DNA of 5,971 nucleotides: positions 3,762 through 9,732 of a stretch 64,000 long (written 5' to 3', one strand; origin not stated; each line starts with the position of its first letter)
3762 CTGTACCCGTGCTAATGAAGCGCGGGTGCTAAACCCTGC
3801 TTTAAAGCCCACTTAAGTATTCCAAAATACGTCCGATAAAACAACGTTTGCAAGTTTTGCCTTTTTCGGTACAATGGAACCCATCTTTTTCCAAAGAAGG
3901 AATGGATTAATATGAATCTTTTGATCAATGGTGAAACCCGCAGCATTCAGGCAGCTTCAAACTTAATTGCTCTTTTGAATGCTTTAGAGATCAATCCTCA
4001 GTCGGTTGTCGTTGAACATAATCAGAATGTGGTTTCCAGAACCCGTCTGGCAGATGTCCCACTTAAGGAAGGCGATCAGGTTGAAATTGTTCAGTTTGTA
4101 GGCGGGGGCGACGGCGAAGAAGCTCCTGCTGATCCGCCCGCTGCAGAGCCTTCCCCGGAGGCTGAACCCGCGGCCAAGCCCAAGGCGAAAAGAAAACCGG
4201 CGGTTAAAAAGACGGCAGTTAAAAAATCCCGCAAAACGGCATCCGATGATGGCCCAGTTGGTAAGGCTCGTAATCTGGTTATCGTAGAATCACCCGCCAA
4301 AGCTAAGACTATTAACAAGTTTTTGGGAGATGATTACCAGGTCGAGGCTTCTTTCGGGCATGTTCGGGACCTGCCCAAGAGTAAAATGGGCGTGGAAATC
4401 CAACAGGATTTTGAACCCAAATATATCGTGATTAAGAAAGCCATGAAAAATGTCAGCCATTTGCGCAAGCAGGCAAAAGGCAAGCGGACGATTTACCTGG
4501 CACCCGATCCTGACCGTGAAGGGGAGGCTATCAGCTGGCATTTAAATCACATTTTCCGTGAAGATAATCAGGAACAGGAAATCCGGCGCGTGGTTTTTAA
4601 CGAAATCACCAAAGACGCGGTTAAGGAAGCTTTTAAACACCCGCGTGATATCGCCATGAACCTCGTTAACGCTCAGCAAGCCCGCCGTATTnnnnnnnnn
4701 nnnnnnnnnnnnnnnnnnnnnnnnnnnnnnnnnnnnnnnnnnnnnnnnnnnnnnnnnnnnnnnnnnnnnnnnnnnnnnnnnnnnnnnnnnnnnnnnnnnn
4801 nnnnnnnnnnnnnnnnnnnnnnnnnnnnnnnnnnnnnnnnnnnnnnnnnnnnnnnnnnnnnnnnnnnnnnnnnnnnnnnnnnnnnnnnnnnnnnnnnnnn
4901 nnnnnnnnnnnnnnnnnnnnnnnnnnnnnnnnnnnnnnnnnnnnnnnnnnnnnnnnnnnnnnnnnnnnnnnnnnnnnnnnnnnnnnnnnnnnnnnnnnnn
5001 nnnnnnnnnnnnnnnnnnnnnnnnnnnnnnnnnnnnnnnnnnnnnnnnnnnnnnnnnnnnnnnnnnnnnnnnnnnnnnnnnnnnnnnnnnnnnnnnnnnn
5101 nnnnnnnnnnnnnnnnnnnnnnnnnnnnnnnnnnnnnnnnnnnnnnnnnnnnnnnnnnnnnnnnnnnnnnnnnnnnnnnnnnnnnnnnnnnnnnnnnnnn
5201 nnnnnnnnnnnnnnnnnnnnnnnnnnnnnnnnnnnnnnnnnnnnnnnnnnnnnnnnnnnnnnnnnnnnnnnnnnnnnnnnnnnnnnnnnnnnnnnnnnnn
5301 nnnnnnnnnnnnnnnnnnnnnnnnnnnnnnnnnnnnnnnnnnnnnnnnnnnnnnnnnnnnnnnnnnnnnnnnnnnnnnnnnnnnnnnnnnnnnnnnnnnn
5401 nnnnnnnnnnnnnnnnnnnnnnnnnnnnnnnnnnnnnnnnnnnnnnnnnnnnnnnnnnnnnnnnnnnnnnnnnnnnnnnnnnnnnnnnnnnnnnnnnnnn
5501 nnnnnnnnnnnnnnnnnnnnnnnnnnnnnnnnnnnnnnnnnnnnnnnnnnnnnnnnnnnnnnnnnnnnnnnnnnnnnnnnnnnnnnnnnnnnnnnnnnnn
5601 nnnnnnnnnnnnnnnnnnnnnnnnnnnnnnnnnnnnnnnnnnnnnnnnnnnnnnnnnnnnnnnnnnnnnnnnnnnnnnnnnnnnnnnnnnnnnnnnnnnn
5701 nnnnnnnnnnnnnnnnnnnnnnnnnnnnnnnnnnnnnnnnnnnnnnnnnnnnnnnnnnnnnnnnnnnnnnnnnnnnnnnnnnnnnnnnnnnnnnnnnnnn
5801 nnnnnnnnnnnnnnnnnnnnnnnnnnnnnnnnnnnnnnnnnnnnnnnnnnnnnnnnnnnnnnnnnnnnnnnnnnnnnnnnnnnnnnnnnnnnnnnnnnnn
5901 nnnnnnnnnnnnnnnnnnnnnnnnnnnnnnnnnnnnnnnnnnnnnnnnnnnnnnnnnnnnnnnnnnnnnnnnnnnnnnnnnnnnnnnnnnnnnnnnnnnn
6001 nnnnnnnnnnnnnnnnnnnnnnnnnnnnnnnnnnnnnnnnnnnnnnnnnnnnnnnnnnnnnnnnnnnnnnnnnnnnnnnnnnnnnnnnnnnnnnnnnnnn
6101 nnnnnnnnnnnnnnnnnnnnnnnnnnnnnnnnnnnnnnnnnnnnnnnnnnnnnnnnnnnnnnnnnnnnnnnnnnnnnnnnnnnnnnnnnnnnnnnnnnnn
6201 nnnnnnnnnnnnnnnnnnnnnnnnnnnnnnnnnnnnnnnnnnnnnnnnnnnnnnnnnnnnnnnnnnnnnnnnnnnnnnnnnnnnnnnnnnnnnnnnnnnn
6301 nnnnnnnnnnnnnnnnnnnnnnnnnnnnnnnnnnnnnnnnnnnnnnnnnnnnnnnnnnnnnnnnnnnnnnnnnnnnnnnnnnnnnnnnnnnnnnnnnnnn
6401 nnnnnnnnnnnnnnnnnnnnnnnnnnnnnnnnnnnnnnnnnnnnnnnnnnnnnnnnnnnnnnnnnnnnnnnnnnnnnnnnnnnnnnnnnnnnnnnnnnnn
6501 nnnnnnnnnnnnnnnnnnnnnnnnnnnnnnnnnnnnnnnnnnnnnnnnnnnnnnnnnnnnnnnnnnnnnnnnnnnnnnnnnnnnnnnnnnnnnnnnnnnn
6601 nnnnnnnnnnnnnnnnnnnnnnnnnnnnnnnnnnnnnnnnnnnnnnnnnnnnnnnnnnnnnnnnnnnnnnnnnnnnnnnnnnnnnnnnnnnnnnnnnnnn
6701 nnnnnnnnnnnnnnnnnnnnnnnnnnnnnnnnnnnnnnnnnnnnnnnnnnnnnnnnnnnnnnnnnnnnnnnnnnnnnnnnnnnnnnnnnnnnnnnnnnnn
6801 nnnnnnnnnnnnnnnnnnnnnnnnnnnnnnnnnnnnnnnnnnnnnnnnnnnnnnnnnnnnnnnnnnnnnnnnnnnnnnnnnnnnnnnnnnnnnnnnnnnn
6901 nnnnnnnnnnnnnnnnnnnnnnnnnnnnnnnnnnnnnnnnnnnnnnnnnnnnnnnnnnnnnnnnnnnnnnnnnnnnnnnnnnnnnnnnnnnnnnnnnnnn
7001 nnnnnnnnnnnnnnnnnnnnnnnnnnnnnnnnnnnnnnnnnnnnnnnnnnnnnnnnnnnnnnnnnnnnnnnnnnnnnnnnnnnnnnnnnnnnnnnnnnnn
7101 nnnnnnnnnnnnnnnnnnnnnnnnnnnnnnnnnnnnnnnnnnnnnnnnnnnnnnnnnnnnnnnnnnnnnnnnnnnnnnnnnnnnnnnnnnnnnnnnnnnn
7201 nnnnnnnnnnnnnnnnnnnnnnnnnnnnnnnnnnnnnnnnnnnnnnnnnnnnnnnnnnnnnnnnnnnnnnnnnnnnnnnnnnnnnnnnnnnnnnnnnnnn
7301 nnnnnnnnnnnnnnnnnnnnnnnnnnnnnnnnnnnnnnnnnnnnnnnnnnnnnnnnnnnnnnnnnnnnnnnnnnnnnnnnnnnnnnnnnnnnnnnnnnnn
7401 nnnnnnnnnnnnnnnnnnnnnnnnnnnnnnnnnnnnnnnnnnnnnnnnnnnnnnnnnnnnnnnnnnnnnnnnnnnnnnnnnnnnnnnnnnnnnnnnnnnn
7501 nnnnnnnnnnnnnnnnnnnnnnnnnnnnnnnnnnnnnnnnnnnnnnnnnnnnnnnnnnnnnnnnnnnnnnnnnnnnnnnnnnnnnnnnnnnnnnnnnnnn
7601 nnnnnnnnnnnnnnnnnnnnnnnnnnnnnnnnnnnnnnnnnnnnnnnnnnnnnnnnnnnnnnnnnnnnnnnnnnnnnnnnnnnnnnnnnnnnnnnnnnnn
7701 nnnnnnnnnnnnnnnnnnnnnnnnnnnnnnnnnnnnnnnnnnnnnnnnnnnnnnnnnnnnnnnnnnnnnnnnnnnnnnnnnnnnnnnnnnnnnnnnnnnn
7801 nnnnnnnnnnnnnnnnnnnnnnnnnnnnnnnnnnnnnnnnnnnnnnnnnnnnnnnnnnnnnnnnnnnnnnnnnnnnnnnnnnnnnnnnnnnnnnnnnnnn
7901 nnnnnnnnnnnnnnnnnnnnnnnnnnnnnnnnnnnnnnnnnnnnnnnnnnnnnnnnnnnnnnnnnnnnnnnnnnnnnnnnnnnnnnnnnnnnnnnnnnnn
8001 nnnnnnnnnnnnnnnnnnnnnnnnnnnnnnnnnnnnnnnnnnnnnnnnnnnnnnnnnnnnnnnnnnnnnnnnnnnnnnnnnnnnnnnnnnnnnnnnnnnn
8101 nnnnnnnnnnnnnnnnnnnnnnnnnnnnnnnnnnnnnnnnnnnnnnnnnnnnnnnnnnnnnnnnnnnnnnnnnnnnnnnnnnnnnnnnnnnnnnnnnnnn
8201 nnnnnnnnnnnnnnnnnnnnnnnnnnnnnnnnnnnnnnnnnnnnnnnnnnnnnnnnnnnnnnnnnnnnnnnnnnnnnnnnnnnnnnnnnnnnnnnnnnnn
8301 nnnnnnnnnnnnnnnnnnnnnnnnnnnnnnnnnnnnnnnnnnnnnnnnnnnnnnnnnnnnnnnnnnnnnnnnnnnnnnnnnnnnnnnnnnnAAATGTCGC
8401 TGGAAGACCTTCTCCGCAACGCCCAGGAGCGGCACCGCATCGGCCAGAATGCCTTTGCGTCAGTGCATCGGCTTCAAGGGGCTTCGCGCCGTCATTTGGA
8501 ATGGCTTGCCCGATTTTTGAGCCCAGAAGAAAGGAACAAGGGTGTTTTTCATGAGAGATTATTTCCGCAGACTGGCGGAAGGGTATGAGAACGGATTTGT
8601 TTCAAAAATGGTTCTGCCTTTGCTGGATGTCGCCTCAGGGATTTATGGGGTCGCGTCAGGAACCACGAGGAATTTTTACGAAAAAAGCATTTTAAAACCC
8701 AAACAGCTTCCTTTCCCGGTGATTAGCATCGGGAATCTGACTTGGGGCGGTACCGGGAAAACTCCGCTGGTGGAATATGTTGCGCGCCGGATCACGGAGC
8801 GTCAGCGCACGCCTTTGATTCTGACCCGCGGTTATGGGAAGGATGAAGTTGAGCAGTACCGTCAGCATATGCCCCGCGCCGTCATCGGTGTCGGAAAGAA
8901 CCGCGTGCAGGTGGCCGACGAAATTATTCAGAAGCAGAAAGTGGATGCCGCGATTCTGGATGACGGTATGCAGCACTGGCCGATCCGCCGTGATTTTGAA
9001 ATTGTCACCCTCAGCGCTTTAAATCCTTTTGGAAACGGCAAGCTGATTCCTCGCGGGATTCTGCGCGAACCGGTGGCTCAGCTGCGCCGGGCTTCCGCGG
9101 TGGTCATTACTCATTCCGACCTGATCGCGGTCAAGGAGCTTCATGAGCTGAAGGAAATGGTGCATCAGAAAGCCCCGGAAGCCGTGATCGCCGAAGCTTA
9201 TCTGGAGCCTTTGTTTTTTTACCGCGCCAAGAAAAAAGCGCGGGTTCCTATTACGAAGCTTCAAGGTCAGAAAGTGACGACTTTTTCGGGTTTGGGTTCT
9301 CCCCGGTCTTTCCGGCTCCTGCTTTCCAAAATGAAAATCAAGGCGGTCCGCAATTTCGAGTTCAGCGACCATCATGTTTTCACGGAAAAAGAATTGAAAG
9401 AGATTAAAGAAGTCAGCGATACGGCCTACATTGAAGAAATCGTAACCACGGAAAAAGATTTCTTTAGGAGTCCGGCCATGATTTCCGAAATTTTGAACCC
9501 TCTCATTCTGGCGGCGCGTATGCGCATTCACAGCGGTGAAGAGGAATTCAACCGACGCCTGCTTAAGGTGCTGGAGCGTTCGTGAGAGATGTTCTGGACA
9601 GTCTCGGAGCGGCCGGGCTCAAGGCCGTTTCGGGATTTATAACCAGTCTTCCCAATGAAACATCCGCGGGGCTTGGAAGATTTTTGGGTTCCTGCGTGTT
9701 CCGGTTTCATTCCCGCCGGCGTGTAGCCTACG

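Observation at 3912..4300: ThiS-like ubiquitin-fold domain translationally fused to topoisomerase I through a histone-H1-like Lys/Ala/Pro linker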

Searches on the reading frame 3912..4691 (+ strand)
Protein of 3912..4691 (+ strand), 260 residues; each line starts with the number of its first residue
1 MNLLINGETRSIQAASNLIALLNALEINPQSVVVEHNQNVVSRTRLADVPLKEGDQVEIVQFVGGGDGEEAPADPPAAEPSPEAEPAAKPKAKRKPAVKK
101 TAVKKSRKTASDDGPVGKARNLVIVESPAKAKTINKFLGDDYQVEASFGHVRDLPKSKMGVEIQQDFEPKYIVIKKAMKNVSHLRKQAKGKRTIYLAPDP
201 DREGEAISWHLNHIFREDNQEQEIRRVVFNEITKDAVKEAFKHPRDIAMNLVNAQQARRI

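Call 5: find_homologous_proteins(query=window:3912-4691:+, max_evalue=0.00001)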
Query window:3912-4691:+ (260 aa): 8000 proteins with E <= 0.00001 among 8000 candidates; the best 120 are listed.
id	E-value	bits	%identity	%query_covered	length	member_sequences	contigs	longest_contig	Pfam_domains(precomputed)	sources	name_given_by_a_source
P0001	1.6e-71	259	51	98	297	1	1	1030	PF01131.26,PF02597.27,PF01751.29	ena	-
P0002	4.7e-71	257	51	98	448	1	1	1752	PF01131.26,PF02597.27,PF01751.29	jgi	jgi:DNA topoisomerase-1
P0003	1.3e-66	243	55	85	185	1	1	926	PF02597.27,PF01751.29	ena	-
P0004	9.6e-66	240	46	100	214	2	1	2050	PF02597.27,PF01751.29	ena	-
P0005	3.2e-59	218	46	98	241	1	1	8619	PF02597.27,PF01751.29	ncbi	-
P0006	8.0e-59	217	45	100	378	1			PF01131.26,PF02597.27,PF01751.29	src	-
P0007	2.2e-58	216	71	55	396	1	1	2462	PF01131.26,PF01751.29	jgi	jgi:DNA topoisomerase-1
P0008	6.7e-58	214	68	56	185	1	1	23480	PF01131.26,PF01751.29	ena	-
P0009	3.6e-57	212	44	100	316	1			PF01131.26,PF02597.27,PF01751.29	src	-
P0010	1.2e-56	210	68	55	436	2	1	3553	PF01131.26,PF01751.29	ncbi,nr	ncbi:MAG TPA: type I DNA topoisomerase, partial [Candidatus Omnitrophota bacterium]|nr:type I DNA to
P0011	3.5e-55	205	67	59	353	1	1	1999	PF01131.26,PF01751.29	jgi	-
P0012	8.5e-55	204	71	55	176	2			PF01131.26,PF01751.29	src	-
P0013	1.1e-53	200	46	100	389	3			PF01131.26,PF02597.27,PF01751.29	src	-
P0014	5.3e-52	195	69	54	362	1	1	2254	PF01131.26,PF01751.29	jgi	-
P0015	5.4e-52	195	69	55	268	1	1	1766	PF01131.26,PF01751.29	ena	-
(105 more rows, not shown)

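Call 18: find_related_loci(query=window:3912-4691:+, collection=genome_contigs, flank=6000)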
Query window:3912-4691:+ (260 aa) in genome_contigs; peptide patterns used: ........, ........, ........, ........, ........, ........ (x = any residue, [..] = any of these).
600 stretches matched a pattern (row limit reached: there are more); 33 encode a relative of the query (tblastn E <= 1e-3); 33 distinct loci.
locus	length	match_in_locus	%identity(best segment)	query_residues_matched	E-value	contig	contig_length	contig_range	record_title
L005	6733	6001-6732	70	1-235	1e-107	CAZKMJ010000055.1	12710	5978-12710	MAG TPA_asm: uncultured bacterium isolate SRP342105_co1_334 genome assembly, contig: NODE_6730_length_12710_cov_4.747136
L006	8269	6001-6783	40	1-260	3e-63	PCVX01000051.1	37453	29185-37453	MAG: Candidatus Omnitrophica bacterium CG11_big_fil_rev_8_21_14_0_20_63_9 CG11_8_21_14_0.20_scaffold_1544_c, whole genom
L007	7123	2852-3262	59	122-260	2e-48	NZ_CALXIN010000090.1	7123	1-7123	MAG: uncultured Negativibacillus sp. isolate BRZ_EP__bin23 BRZ_EP__NODE_14982_length_7123_cov_3.638234, whole genome sho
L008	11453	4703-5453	48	1-260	3e-48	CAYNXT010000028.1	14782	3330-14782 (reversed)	MAG TPA_asm: uncultured Planctomycetales bacterium isolate ERP125453_co1_54 genome assembly, contig: NODE_4247_length_14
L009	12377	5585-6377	48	1-260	6e-47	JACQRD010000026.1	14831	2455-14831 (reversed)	MAG: Candidatus Omnitrophota bacterium isolate NC_groundwater_1350_Ag_S-0.2um_65_73 S_p2_S4_coassembly_k141_1129050, who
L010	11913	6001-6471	52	101-260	4e-46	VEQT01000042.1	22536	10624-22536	MAG: Flavobacterium sp. isolate ZLKRG21 NODE_1925_length_22536_cov_4.529073, whole genome shotgun sequence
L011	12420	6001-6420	56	119-260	7e-46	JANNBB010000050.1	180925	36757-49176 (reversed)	MAG: Bacteroidota bacterium isolate OTE_78_metabat_381 OTE_78_k141_3017341, whole genome shotgun sequence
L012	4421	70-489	55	122-259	9e-45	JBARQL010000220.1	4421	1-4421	MAG: Methylotenera sp. isolate MFD13448_ilm_asm_bin13 k127_34400, whole genome shotgun sequence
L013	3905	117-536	55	119-260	2e-44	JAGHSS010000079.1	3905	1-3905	MAG: Candidatus Neoflavobacterium equi isolate E2_MB2_6 c_000000045592, whole genome shotgun sequence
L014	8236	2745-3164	57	119-260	1e-44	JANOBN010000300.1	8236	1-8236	MAG: Bacteroidota bacterium isolate VAR_18_metabat_10 VAR_18_k141_2428692, whole genome shotgun sequence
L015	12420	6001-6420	55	119-260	2e-44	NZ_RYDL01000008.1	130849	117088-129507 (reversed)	Flavobacterium sp. RSP15 NODE_8_length_130849_cov_161.081386, whole genome shotgun sequence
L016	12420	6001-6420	53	119-260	3e-44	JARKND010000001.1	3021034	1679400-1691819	Fulvivirgaceae bacterium JP3-4 platanus_K_17_124_1, whole genome shotgun sequence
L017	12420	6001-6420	54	119-260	7e-44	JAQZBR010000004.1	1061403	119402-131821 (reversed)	MAG: Bacteroidota bacterium isolate C_No_T20_C_bin.137 scaffold_16, whole genome shotgun sequence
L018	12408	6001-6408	55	122-260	2e-42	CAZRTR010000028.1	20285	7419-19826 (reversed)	MAG TPA_asm: uncultured Planctomycetia bacterium isolate ERP125453_co1_528 genome assembly, contig: NODE_2576_length_202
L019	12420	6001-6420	52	122-259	5e-42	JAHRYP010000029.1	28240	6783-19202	MAG: Methylotenera sp. isolate AG31 NODE_446_length_28240_cov_3.943693, whole genome shotgun sequence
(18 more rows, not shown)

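Call 26: find_encoding_contigs(protein=P0005, flank=9000, max_places=3)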
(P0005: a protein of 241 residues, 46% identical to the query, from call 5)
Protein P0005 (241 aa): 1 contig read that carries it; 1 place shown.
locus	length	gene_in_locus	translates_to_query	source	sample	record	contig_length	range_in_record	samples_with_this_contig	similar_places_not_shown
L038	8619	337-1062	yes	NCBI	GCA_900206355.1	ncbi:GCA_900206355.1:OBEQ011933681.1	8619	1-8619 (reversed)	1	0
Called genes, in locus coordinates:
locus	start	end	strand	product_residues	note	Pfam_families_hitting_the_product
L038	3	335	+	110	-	?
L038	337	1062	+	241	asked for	PF02597:ThiS, PF01751:Toprim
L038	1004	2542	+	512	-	PF01131:Topoisom_bac, PF01396:Zn_ribbon_Top1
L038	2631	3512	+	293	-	PF02899:Phage_int_SAM_1, PF13102:Phage_int_SAM_5 (faint), PF13495:Phage_int_SAM_4, PF00589:Phage_integrase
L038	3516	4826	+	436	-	PF04413:Glycos_transf_N, PF00534:Glycos_transf_1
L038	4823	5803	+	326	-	PF02606:LpxK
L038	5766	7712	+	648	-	PF03279:Lip_A_acyltrans, PF06258:Mito_fiss_Elm1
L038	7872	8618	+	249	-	?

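Call 27: find_encoding_contigs(protein=P0008, flank=6000, max_places=2)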
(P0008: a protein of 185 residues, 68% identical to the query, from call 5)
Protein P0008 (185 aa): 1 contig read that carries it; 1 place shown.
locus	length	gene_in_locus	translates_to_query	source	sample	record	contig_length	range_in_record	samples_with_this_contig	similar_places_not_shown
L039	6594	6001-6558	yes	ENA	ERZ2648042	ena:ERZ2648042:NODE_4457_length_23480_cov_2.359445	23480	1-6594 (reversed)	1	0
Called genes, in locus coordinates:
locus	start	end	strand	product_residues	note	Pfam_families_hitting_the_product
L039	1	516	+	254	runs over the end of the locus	PF01478:Peptidase_A24 (weak)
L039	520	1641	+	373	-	PF01264:Chorismate_synt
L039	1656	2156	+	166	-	PF13238:AAA_18 (weak), PF01202:SKI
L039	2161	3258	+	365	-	PF00465:Fe-ADH (weak), PF13685:Fe-ADH_2, PF01761:DHQ_synthase, PF24621:DHQS_C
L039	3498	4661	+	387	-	PF02481:DNA_processg_A, PF17782:WHD_DprA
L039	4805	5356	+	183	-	PF06271:RDD (weak)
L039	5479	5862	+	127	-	-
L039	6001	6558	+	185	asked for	PF01751:Toprim, PF01131:Topoisom_bac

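Call 39: search_protein_representatives(alignment_id=A2)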
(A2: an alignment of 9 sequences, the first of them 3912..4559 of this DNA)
Query: 9 sequences, 167 profile positions. Proteins with E-value up to 0.001 (for the whole library): 24136; up to 1e-10: 10869; up to 1e-30: 880. The best 150 are listed.
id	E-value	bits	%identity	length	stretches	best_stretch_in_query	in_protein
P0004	2.5e-80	284.4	-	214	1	2-167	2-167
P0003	4.3e-80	283.6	-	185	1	6-167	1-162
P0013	3.2e-76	271.0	-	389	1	4-167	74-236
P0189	3.1e-48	180.0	-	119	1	6-125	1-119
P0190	2.6e-47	176.9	-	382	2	74-167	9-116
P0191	1.3e-44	168.1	-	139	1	75-167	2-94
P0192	4.0e-42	160.1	-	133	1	75-167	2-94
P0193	5.4e-41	156.4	-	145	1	73-167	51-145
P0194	1.3e-40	155.1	-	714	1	74-167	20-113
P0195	2.1e-40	154.5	-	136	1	64-167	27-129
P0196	2.7e-40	154.1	-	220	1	75-167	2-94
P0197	2.8e-40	154.0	-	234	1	74-167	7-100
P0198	2.8e-40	154.0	-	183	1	76-167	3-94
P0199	5.2e-40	153.2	-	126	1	74-167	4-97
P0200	5.2e-40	153.2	-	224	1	76-167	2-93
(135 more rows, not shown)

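Call 41: find_related_loci(query=window:3912-4691:+, collection=metagenome_contigs, flank=6000)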
Query window:3912-4691:+ (260 aa) in metagenome_contigs; peptide patterns used: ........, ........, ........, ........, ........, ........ (x = any residue, [..] = any of these).
600 stretches matched a pattern (row limit reached: there are more); 25 encode a relative of the query (tblastn E <= 1e-3); 25 distinct loci.
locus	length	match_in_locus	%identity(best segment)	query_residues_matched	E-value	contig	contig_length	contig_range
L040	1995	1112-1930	67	1-260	4e-120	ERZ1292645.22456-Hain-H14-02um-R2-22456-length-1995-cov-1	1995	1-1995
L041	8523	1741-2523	40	1-260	2e-63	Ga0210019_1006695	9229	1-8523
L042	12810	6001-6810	40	1-260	2e-57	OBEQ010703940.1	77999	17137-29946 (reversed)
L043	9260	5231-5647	59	120-260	5e-51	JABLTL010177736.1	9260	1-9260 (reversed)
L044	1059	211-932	47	1-260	9e-51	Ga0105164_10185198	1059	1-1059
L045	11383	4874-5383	48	94-259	4e-45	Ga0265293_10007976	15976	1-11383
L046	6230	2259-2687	55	119-259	2e-44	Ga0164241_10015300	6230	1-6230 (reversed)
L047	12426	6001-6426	54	120-259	3e-43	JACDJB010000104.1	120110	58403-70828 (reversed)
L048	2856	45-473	55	119-259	2e-42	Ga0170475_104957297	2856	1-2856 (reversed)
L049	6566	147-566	52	122-259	3e-42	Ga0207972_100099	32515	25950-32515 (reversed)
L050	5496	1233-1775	43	86-260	9e-42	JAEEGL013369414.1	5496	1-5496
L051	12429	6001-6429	52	119-259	2e-40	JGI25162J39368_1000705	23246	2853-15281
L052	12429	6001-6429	53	119-259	2e-39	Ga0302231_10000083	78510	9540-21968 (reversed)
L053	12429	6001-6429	53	119-259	2e-39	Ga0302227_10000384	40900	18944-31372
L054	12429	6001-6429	53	119-259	5e-39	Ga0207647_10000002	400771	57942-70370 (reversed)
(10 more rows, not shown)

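Call 84: search_protein_families(library=pfam, proteins=[L018:5252-5803:+, L018:5796-5963:+], max_evalue=0.01)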
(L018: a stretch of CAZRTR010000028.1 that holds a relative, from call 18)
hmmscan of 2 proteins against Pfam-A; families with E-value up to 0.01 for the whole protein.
L018:5252-5803:+ (184 aa): 0 families

L018:5796-5963:+ (56 aa): 0 families

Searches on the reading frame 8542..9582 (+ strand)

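Call 23: search_protein_families(library=pfam, proteins=[window:8542-9582:+], max_evalue=0.0001)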
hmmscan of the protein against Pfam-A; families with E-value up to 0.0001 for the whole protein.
window:8542-9582:+ (347 aa): 1 family
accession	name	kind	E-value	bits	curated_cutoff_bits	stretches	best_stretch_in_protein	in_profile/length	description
PF02606.20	LpxK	-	6e-67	226.5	27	1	26-344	3-327/328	Tetraacyldisaccharide-1-P 4'-kinase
